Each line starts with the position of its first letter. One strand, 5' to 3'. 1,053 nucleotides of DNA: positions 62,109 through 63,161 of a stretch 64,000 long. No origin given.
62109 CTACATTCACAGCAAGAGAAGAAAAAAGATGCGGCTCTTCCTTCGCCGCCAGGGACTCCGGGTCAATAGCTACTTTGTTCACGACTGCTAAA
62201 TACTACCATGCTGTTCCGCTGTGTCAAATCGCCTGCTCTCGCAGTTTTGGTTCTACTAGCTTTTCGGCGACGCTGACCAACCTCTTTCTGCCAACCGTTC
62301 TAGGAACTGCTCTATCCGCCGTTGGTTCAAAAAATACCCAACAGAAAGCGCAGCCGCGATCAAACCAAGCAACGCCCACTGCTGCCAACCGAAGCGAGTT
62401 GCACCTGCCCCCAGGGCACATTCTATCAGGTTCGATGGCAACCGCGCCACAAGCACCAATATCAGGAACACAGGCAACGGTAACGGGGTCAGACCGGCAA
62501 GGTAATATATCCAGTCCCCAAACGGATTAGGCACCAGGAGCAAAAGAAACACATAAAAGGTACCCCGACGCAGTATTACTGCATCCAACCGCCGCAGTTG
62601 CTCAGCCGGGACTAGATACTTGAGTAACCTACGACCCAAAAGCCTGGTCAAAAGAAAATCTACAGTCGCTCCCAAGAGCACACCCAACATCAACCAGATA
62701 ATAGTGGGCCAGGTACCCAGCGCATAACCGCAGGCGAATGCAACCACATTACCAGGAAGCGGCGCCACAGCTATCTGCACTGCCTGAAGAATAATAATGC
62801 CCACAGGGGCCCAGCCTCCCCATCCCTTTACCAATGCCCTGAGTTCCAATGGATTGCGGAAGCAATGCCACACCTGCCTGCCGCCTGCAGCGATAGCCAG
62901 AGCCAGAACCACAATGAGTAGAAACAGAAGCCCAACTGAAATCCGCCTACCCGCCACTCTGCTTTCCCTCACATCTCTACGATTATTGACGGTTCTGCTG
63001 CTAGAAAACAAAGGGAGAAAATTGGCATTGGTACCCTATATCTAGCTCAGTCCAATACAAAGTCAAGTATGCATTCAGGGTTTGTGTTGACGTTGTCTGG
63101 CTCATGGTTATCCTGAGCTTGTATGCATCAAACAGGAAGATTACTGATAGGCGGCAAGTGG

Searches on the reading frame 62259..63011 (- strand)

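Call 48: search_protein_families(library=pfam, proteins=[window:62259-63011:-], max_evalue=0.001)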
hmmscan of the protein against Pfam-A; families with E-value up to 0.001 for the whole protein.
window:62259-63011:- (251 aa): 1 family
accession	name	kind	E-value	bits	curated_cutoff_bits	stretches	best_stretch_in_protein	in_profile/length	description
PF09335.16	VTT_dom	-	7.4e-20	72.1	33.9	1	85-202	1-122/123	VTT domain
